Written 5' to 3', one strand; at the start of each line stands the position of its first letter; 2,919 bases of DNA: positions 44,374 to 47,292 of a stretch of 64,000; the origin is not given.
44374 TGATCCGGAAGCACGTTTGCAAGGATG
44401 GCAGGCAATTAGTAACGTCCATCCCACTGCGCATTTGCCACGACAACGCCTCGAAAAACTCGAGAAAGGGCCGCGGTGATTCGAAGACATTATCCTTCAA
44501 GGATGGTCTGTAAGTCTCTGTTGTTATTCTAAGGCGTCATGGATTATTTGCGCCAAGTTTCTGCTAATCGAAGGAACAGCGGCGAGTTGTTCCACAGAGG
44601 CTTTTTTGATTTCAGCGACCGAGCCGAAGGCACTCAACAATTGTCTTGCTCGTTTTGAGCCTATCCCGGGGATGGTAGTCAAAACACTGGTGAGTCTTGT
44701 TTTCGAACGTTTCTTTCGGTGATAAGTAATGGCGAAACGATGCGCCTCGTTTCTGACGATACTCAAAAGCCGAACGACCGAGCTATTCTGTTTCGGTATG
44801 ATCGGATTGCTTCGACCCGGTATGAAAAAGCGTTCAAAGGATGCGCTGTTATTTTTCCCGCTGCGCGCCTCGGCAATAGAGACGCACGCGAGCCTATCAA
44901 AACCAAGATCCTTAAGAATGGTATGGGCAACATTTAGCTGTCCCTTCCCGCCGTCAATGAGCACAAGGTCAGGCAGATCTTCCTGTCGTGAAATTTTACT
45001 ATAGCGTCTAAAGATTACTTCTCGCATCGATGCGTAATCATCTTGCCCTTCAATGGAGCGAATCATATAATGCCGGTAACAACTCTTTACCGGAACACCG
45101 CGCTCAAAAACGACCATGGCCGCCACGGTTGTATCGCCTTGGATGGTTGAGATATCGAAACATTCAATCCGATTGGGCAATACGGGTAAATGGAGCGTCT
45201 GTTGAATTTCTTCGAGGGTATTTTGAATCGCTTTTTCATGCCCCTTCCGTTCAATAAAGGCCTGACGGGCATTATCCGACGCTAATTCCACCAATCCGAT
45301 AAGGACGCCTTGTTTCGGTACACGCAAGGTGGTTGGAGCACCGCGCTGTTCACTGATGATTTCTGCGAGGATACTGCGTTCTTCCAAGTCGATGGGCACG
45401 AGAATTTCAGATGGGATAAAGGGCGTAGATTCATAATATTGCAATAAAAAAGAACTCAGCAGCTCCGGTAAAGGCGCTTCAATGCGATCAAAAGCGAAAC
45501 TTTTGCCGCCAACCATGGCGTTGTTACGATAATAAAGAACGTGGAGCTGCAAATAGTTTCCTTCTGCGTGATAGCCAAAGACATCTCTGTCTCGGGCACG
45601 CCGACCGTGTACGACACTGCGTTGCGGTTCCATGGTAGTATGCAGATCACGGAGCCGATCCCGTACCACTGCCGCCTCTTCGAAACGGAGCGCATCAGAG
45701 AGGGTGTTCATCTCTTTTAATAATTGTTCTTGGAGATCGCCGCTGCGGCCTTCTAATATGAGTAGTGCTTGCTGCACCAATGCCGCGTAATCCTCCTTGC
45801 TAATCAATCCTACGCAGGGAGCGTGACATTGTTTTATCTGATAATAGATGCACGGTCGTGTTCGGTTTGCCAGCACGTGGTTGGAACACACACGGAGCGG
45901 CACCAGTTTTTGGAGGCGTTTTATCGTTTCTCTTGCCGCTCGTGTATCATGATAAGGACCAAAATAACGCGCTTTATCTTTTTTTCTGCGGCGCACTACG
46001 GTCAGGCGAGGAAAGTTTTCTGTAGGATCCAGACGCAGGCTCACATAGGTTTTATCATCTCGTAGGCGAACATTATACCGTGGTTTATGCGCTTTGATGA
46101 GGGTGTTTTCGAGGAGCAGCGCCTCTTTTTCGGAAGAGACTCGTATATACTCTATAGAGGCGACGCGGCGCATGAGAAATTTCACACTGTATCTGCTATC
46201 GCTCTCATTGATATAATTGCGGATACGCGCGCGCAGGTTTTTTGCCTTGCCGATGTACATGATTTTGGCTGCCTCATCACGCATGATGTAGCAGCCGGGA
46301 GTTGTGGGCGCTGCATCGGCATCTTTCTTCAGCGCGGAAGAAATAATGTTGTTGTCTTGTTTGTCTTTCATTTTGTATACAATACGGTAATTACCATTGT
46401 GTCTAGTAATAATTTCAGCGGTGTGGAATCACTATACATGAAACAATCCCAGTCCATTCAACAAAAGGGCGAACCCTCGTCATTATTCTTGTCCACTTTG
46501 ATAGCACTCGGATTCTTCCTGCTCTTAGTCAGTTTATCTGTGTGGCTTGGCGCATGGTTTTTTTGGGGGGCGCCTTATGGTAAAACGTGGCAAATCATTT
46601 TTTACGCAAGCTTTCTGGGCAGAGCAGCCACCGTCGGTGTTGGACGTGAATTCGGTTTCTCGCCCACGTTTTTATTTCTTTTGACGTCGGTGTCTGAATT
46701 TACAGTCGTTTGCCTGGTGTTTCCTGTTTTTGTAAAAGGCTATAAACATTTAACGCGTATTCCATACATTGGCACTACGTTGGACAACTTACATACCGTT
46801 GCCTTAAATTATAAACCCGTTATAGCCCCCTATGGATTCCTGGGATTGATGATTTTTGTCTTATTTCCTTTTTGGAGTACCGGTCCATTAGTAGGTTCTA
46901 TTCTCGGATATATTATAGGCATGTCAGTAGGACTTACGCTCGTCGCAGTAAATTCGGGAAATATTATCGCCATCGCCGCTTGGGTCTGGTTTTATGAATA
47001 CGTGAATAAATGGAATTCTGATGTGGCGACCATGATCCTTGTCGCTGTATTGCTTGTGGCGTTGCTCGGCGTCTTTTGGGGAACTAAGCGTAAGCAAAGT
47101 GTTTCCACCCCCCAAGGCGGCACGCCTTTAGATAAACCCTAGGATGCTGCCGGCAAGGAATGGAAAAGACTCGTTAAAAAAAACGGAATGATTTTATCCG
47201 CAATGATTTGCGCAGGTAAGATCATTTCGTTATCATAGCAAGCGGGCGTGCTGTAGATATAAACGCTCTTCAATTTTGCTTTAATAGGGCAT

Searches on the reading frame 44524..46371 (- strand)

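Call 55: search_protein_families(library=pfam, proteins=[window:44524-46371:-], max_evalue=0.00001)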
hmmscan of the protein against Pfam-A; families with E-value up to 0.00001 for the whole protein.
window:44524-46371:- (615 aa): 7 families
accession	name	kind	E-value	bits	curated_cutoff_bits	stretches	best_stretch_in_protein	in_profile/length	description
PF08459.17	UvrC_RNaseH_dom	-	3.4e-52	176.9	22.3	1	390-548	1-159/159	UvrC RNAse H endonuclease domain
PF22920.2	UvrC_RNaseH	-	2.1e-27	95.8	24.3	1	261-374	1-115/116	UvrC Ribonuclease H-like domain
PF14520.12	HHH_5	-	1.4e-12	48.3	27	1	563-614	3-55/57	Helix-hairpin-helix domain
PF01541.30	GIY-YIG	-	1.5e-11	44.9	22.6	1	26-100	3-78/78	GIY-YIG catalytic domain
PF12826.13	HHH_2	-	2.5e-08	34.4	27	1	566-612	7-53/64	Helix-hairpin-helix motif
PF02151.25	UVR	-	5.1e-07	29.7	21.5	1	213-243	3-33/36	UvrB/uvrC motif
PF00633.29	HHH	-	5.5e-06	26.4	24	0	564-580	13-29/30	Helix-hairpin-helix motif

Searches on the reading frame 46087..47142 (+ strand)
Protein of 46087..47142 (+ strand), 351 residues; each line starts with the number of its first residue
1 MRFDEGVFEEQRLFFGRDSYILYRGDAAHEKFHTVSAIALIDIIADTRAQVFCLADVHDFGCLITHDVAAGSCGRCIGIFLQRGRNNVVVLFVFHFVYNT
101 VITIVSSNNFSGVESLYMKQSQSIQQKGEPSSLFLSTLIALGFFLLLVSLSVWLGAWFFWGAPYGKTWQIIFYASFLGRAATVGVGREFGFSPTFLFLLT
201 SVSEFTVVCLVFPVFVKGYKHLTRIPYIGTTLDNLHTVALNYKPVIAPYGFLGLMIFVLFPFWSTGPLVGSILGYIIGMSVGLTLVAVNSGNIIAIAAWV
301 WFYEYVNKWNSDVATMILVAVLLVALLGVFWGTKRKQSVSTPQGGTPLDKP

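Call 56: search_protein_families(library=pfam, proteins=[window:46087-47142:+], max_evalue=0.00001)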
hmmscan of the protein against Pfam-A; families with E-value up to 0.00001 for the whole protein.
window:46087-47142:+ (351 aa): 1 family
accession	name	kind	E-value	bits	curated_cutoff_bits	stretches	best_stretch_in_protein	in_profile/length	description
PF06695.16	Sm_multidrug_ex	-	1.2e-12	49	30.7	1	184-296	7-119/121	Putative small multi-drug export protein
